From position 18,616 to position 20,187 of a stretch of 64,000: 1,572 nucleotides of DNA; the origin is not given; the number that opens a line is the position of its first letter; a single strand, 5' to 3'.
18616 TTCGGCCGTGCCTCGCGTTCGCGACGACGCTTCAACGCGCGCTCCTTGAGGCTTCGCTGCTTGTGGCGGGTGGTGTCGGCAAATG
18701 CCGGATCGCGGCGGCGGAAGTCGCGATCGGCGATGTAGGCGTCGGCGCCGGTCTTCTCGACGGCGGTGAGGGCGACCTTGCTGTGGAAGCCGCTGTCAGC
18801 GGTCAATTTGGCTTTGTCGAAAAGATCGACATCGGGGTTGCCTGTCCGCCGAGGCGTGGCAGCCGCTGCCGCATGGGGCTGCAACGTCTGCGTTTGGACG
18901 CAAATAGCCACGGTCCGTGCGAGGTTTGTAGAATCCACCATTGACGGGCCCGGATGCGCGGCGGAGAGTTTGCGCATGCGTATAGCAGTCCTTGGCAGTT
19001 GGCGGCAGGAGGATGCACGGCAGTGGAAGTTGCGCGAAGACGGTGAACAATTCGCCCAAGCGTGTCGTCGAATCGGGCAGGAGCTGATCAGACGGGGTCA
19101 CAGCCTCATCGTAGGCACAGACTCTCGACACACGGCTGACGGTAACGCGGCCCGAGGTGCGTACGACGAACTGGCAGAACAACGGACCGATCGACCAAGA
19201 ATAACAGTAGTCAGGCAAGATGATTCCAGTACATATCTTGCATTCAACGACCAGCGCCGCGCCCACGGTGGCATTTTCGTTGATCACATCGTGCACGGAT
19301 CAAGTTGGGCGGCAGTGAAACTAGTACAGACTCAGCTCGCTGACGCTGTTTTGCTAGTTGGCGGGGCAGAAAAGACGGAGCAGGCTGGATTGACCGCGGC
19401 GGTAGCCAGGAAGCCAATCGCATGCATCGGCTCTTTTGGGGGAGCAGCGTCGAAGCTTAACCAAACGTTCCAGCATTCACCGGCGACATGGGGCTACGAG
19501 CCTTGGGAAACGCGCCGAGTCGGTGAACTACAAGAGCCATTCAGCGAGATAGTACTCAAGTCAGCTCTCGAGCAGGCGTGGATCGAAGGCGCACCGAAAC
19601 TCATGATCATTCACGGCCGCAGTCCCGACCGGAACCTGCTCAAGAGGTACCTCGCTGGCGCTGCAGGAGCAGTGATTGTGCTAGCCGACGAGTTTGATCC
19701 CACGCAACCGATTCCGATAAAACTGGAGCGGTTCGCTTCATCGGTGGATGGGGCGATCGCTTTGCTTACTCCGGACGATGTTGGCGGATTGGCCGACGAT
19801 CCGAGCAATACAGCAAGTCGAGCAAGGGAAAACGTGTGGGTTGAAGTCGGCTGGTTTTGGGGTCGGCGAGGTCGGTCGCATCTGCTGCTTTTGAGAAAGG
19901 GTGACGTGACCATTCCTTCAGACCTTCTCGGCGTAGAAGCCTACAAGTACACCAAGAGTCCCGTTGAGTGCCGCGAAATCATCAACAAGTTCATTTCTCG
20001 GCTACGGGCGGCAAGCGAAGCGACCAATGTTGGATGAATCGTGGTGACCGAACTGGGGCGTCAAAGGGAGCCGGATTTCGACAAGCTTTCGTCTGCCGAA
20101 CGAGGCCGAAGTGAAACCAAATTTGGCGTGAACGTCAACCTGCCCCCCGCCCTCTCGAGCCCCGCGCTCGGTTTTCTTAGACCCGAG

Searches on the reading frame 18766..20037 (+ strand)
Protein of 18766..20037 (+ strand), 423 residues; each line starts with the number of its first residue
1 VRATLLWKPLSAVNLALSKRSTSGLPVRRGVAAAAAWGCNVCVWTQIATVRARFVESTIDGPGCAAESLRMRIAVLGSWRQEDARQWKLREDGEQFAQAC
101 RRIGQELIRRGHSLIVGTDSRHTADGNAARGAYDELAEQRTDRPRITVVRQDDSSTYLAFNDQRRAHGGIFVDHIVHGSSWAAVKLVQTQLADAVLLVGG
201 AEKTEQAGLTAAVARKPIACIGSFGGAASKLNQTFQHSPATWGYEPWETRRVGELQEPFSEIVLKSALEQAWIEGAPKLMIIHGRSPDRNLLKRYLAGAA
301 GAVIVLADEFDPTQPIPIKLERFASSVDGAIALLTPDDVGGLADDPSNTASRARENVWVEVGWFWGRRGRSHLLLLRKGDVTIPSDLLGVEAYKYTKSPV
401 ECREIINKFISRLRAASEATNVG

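Call 3: search_protein_families(library=pfam, proteins=[window:18766-20037:+], max_evalue=0.1)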
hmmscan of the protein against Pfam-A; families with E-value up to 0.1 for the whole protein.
window:18766-20037:+ (423 aa): 1 family
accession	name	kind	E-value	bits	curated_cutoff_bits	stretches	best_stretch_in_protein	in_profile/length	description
PF10137.14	CAP12-PCTIR_TIR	-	1.1e-20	74.2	24.7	1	279-395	2-117/119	CAP12/Pycsar effector protein, TIR domain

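Call 4: search_protein_families(library=padloc, proteins=[window:18766-20037:+], max_evalue=0.1)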
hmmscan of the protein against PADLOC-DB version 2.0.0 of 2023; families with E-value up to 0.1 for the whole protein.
window:18766-20037:+ (423 aa): 9 families
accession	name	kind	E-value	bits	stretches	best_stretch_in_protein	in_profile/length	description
PDLC05005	PDC-S35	-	6.5e-25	86.3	1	274-396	116-237/264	-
PDLC05004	PDC-S35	-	1.1e-21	75.6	1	275-398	118-241/265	-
PDLC05007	PDC-S35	-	1.3e-17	62.3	1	277-391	134-247/278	-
PDLC05003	PDC-S35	-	3.2e-15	54.4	1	274-416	87-231/245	-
PDLC05006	PDC-S35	-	1.5e-13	48.7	1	302-407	109-216/231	-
PDLC00731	Effector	-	1e-11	42.4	1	319-416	200-297/306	TIR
PDLC00729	Effector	-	9.8e-10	36.3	1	319-418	49-146/310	TIR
PDLC00732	Effector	-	8.1e-09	32.8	1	319-414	196-291/301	TIR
PDLC02371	PycTIR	-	4.1e-08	30.9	1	302-416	179-281/288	-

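Call 21: find_homologous_proteins(query=window:18976-20037:+, max_evalue=0.001)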
Query window:18976-20037:+ (353 aa): 217 proteins with E <= 0.001 among 8000 candidates; the best 120 are listed.
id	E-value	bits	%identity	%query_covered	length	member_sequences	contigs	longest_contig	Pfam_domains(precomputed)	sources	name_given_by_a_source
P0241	5.5e-234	794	100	100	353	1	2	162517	PF10137.15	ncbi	-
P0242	5.2e-181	619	80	99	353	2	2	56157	PF10137.15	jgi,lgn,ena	-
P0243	1.9e-169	581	73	100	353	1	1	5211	PF10137.15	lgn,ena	-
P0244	1.8e-154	532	68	100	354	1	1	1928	PF10137.15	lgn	-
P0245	2.1e-153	529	68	99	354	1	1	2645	PF10137.15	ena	-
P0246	1.0e-150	520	68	100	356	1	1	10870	PF10137.15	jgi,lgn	jgi:hypothetical protein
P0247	2.1e-150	519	67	99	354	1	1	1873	PF10137.15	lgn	-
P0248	9.3e-150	517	66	99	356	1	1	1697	PF10137.15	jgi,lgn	-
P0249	1.2e-149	516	68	99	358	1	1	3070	PF10137.15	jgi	jgi:hypothetical protein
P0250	2.4e-149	515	68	99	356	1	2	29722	PF10137.15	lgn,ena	-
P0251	4.6e-149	514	67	100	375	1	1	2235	PF10137.15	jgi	jgi:predicted nucleotide-binding protein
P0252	1.2e-148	513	66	100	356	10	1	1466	PF10137.15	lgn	-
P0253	1.6e-148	513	69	99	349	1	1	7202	PF10137.15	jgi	jgi:hypothetical protein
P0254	4.9e-148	511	67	100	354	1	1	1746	PF10137.15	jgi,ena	-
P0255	1.6e-147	509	65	100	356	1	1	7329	PF10137.15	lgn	-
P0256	5.3e-147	508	67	99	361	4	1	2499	PF10137.15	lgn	-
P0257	6.5e-147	507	65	100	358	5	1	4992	PF10137.15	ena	-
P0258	2.3e-146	506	66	100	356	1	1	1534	PF10137.15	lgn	-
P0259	3.5e-146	505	67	99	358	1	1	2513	PF10137.15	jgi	jgi:Predicted nucleotide-binding protein containing TIR-like domain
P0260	3.7e-146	505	66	100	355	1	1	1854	PF10137.15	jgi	jgi:hypothetical protein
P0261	5.9e-146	504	68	97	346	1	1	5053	PF10137.15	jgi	jgi:Predicted nucleotide-binding protein containing TIR-like domain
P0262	6.9e-146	504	66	100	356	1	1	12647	PF10137.15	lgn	-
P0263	1.4e-145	503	66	100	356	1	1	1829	PF10137.15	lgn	-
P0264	2.0e-145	502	66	99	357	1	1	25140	PF10137.15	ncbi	-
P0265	3.9e-145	502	64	99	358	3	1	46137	PF10137.15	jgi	jgi:hypothetical protein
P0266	5.2e-145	501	66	99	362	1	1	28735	PF10137.15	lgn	-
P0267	7.0e-145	501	65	99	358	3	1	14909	PF10137.15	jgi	jgi:hypothetical protein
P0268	7.3e-145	501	67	99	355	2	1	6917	PF10137.15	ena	-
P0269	9.5e-145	500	66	99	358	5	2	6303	PF10137.15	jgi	-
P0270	1.8e-144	499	66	99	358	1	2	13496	PF10137.15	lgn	-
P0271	4.8e-144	498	66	97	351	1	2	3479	PF10137.15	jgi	jgi:hypothetical protein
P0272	6.3e-144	498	66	99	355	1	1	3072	PF10137.15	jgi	jgi:hypothetical protein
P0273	6.7e-144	497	67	99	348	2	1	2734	PF10137.15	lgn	-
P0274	7.6e-144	497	65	99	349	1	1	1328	PF10137.15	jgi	jgi:hypothetical protein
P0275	7.7e-144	497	65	100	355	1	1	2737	PF10137.15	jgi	-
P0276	1.0e-143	497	64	99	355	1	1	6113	PF10137.15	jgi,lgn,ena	-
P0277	1.9e-143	496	65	100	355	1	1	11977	PF10137.15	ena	-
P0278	8.5e-143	494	64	99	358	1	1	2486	PF10137.15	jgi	jgi:hypothetical protein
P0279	8.8e-143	494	66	99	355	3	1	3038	PF10137.15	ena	-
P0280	1.2e-141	490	65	99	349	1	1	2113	PF10137.15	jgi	jgi:hypothetical protein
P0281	2.7e-141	489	66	99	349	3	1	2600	PF10137.15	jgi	jgi:hypothetical protein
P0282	4.2e-141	488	64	99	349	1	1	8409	PF10137.15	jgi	jgi:predicted nucleotide-binding protein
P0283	7.4e-141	487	64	100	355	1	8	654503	PF10137.15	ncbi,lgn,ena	-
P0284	8.3e-141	487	65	99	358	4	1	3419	PF10137.15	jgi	-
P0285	1.9e-140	486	65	99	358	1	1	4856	PF10137.15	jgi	jgi:hypothetical protein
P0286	5.3e-140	485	65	99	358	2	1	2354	PF10137.15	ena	-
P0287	8.3e-140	484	62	100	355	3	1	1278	PF10137.15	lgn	-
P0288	1.0e-138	480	65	98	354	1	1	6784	PF10137.15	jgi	jgi:hypothetical protein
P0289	1.6e-138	480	67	94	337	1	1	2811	PF10137.15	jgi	jgi:hypothetical protein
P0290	2.1e-137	476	64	97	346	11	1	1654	PF10137.15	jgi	-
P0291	3.2e-137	475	62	100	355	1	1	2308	PF10137.15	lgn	-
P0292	4.1e-137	475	70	88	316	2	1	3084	PF10137.15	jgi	jgi:hypothetical protein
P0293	5.1e-137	475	64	99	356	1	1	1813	PF10137.15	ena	-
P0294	1.5e-136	473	65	99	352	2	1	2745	PF10137.15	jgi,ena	jgi:hypothetical protein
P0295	2.4e-136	473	63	100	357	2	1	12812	PF10137.15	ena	-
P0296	3.4e-135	469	63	99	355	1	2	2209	PF10137.15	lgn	-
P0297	1.0e-134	467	62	100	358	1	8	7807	PF10137.15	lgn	-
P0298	2.0e-134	466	62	99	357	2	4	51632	PF10137.15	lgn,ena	-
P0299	5.0e-134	465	63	99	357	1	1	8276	PF10137.15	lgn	-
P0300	4.4e-132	459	62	99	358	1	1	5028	PF10137.15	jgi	jgi:hypothetical protein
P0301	1.5e-130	454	62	99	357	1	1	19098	PF10137.15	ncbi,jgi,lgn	jgi:hypothetical protein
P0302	2.3e-130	453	63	99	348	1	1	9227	PF10137.15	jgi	jgi:predicted nucleotide-binding protein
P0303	5.0e-130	452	62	99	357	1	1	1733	PF10137.15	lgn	-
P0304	1.3e-129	450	59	99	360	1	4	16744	PF10137.15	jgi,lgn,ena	-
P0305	2.1e-128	447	66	90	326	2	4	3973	PF10137.15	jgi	jgi:hypothetical protein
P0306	4.0e-128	446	61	99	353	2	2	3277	PF10137.15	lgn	-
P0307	2.8e-127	443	59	97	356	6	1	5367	PF10137.15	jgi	jgi:CAP12/Pycsar effector protein, TIR domain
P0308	1.3e-126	441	59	99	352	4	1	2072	PF10137.15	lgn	-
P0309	2.2e-125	437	61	99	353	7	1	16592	PF10137.15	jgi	jgi:hypothetical protein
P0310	2.5e-125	436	60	98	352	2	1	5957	PF10137.15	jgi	jgi:hypothetical protein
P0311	1.7e-124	434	61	99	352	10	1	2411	PF10137.15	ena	-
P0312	3.0e-123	430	66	85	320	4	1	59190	PF10137.15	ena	-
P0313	3.0e-123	430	60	99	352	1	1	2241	PF10137.15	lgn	-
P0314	5.8e-123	429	59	99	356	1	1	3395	PF10137.15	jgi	jgi:hypothetical protein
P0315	6.7e-123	428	59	99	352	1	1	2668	PF10137.15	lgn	-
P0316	1.3e-120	421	58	97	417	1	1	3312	PF10137.15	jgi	jgi:hypothetical protein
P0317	3.5e-120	419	58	99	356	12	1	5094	PF10137.15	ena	-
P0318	7.7e-120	418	60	99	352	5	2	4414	PF10137.15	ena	-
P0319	1.1e-118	415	60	95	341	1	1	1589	PF10137.15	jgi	jgi:hypothetical protein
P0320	8.0e-117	408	59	99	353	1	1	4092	PF10137.15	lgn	-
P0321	1.8e-114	401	57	99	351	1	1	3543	PF10137.15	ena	-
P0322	4.3e-114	399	67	77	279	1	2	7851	PF10137.15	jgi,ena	-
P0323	4.6e-114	399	56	99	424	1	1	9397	PF10137.15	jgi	jgi:hypothetical protein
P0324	2.1e-112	394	61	92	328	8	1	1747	PF10137.15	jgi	jgi:hypothetical protein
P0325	2.0e-109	384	56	99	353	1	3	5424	PF10137.15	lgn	-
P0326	4.4e-109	383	66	77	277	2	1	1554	PF10137.15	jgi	jgi:hypothetical protein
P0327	8.4e-109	382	67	73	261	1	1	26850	PF10137.15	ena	-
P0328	2.0e-107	378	68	73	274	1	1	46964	PF10137.15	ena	-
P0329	2.8e-105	370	71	68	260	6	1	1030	PF10137.15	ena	-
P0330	5.3e-105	370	54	99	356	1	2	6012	PF10137.15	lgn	-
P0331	1.3e-104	368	53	99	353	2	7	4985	PF10137.15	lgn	-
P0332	4.2e-104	367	54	99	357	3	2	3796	PF10137.15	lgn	-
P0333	4.8e-104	366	64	74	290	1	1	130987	PF10137.15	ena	-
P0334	9.5e-104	365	54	99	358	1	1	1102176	PF10137.15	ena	-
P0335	1.7e-103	365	53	99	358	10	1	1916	PF10137.15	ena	-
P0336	2.0e-101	358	72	65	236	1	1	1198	PF10137.15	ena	-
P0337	4.3e-101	357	54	99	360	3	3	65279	PF10137.15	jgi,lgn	jgi:predicted nucleotide-binding protein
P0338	1.1e-99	352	71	67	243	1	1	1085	PF10137.15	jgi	jgi:predicted nucleotide-binding protein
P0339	1.4e-97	345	52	99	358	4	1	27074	PF10137.15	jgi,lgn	jgi:hypothetical protein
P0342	4.9e-94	333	66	71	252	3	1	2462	PF10137.15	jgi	jgi:hypothetical protein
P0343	6.2e-93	330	64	71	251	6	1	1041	PF10137.15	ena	-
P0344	6.3e-93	330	62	74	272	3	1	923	PF10137.15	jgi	jgi:hypothetical protein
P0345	9.7e-92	326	63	73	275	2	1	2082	PF10137.15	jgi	jgi:hypothetical protein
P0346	1.6e-91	325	71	59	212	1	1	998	PF10137.15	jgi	jgi:hypothetical protein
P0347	1.0e-89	319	70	59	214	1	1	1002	PF10137.15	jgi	jgi:hypothetical protein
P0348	1.4e-89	319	62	71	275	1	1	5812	PF10137.15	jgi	jgi:hypothetical protein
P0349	6.1e-89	317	60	70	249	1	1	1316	PF10137.15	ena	-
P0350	4.9e-87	310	46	97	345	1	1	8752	PF10137.15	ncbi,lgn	-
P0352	1.9e-85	305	60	68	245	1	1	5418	PF10137.15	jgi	jgi:hypothetical protein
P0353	6.0e-85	304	45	97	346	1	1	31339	PF10137.15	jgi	jgi:CAP12/Pycsar effector protein, TIR domain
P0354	1.3e-84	303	46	98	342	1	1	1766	PF10137.15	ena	-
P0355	2.1e-84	302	51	88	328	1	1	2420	PF10137.15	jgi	jgi:predicted nucleotide-binding protein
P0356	3.7e-83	298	64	65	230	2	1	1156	PF10137.15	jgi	jgi:hypothetical protein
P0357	5.8e-83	297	61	69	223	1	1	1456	PF10137.15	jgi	-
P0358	1.5e-82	296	46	97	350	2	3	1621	PF10137.15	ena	-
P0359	3.3e-82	295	46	97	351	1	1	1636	PF10137.15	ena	-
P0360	1.3e-81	293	65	63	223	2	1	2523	PF10137.15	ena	-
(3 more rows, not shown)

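Call 23: find_related_loci(query=A3, collection=metagenome_contigs, flank=10000)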
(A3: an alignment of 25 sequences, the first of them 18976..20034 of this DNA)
Query A3 (353 aa) in metagenome_contigs; peptide patterns used: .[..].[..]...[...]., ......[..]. (x = any residue, [..] = any of these).
227 stretches matched a pattern; 139 encode a relative of the query (tblastn E <= 1e-3); the best 80 are kept; 80 distinct loci.
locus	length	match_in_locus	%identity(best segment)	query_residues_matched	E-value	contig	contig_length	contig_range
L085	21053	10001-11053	80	1-351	6e-180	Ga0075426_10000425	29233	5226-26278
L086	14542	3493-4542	68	1-348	1e-156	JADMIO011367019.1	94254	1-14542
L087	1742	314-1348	67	1-344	1e-163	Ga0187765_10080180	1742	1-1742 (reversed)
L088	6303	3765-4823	66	1-349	2e-151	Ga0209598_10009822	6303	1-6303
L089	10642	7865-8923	65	1-349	3e-150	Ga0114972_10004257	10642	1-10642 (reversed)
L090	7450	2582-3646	66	1-353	1e-149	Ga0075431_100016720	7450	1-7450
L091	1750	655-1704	64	1-348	1e-160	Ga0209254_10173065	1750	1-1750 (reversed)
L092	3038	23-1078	66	1-348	8e-154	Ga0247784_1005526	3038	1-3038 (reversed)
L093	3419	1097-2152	65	1-348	8e-152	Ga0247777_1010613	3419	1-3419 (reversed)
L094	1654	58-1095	64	1-344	5e-155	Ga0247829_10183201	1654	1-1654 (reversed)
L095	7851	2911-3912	66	19-349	8e-143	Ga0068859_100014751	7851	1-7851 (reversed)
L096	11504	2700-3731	66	1-343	4e-142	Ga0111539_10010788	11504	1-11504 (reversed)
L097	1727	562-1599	64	1-351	2e-151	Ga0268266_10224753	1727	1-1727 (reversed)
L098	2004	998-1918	63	1-348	3e-144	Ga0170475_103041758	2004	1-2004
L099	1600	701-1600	66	1-298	2e-142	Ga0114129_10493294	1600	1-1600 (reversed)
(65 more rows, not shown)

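Call 26: find_encoding_contigs(protein=P0242, flank=10000, max_places=4)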
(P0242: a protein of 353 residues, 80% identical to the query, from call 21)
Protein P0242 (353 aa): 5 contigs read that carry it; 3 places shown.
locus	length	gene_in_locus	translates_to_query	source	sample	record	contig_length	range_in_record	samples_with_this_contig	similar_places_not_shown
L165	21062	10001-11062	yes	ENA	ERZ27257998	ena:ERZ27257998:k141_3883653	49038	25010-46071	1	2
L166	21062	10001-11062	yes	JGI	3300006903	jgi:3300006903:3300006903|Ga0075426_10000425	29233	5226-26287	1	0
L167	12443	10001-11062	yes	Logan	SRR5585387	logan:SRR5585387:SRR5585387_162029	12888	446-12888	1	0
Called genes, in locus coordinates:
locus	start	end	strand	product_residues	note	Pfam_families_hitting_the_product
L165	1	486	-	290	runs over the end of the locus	PF21033:RMD1-3 (faint), PF23914:TPR_CcmH_CycH (faint)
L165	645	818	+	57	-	-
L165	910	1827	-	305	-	PF13365:Trypsin_2, PF13180:PDZ_2, PF17820:PDZ_6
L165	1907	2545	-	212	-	PF13384:HTH_23 (faint), PF00196:GerE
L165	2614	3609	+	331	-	PF14261:DUF4351 (weak)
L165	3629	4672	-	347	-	PF13439:Glyco_transf_4, PF13579:Glyco_trans_4_4 (weak), PF20706:GT4-conflict, PF00534:Glycos_transf_1, PF13692:Glyco_trans_1_4, PF13524:Glyco_trans_1_2 (weak)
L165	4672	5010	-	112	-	-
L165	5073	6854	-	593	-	-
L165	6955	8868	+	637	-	-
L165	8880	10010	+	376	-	PF13439:Glyco_transf_4, PF20706:GT4-conflict, PF00534:Glycos_transf_1, PF13692:Glyco_trans_1_4, PF13524:Glyco_trans_1_2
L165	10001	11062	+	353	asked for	PF10137:CAP12-PCTIR_TIR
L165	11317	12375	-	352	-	PF13271:DUF4062, PF13185:GAF_2 (weak)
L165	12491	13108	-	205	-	PF13676:TIR_2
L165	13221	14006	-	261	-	-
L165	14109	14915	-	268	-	PF20712:CyanoTRADDas_TM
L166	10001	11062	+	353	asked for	PF10137:CAP12-PCTIR_TIR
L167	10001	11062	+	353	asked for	PF10137:CAP12-PCTIR_TIR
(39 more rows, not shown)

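Call 32: search_protein_families(library=ncbifam, proteins=[window:18976-20037:+], max_evalue=0.01)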
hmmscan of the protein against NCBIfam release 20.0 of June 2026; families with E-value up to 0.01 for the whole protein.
window:18976-20037:+ (353 aa): 2 families
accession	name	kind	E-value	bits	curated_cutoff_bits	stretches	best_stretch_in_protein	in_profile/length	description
NF050172.1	CDNTAsCap12CFB2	equivalog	2.4e-07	30.3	450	1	250-329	48-124/312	CBASS system CD-NTase-associated NAD(+) hydrolase Cap12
NF050171.1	CDNTAsCap12CFB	equivalog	9.5e-05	21.8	450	1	278-331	75-128/305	CBASS system CD-NTase-associated NAD(+) hydrolase Cap12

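Call 39: search_solved_structures(query=A3, max_evalue=1, show_alignments=2)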
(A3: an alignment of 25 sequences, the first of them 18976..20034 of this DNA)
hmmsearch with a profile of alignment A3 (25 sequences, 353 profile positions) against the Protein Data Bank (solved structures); distinct sequences matched with E-value up to 1: 4.
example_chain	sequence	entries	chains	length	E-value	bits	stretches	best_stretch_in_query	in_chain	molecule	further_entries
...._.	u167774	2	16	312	7.1e-08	35.1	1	221-332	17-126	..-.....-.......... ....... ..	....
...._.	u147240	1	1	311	2.8e-05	26.6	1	257-338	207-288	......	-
7un8_A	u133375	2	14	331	0.00032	23.1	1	260-346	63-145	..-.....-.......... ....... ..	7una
7y8n_A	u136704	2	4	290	0.45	12.7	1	31-81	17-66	Beta-hydroxyacid dehydrogenase, 3-hydroxyisobutyrate dehydrogenase | SciR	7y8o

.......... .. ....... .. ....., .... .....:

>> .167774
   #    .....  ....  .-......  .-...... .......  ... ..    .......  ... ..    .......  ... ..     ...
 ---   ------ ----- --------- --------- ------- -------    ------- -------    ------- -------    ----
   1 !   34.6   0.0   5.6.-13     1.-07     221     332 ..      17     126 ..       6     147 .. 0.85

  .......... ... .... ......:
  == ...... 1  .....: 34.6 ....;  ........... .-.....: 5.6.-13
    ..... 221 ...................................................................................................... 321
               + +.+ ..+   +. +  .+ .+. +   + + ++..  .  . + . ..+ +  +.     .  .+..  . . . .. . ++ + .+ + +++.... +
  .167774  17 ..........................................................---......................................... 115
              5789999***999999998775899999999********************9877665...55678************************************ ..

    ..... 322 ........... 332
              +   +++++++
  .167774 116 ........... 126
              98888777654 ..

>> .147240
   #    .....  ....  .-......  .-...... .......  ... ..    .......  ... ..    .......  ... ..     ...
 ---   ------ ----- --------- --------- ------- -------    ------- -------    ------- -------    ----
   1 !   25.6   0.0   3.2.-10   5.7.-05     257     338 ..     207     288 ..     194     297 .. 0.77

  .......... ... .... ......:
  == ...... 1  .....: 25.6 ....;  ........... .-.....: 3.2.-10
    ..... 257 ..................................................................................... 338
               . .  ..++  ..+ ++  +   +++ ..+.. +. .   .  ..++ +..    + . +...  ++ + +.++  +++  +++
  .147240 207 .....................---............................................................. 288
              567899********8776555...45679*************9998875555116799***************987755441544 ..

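Call 55: predict_structure(alignment_id=A3)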
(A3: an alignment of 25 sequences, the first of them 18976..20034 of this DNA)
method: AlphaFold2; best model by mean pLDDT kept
length: 353 residues; sequences in the alignment: 25
mean_pLDDT: 84.9   pTM: 0.83
mean pLDDT of the five models: 84.9, 83.7, 83.5, 82.2, 80.4
residues with pLDDT >= 90: 167; 70-90: 152; 50-70: 17; < 50: 17
segments of 3 or more residues with pLDDT < 50: 270-283, 351-353
pLDDT, mean of each block of 10 residues (from residue 1): 95 95 96 95 92 96 90 88 77 88 86 86 94 93 90 97 91 80 91 94 85 80 89 82 72 79 73 40 62 85 89 76 91 92 76 35
secondary structure, 60 per line:
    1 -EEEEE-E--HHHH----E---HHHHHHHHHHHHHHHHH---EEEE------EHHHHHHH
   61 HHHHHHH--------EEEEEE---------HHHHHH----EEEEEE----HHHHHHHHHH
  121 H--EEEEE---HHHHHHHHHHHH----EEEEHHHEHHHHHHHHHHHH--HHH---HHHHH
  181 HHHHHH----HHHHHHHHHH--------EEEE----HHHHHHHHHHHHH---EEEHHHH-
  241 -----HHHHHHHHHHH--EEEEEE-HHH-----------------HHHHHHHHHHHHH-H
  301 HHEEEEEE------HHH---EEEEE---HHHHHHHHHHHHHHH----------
elements in order: E2-6 H11-14 H23-39 E43-46 H54-67 E76-81 H91-96 E101-106 H111-121 E124-128 H132-143 E148-151 H156-167 H176-186 H191-200 E209-212 H217-229 E233-235 H236-239 H246-256 E259-264 H286-298 E303-308 E321-325 H329-343
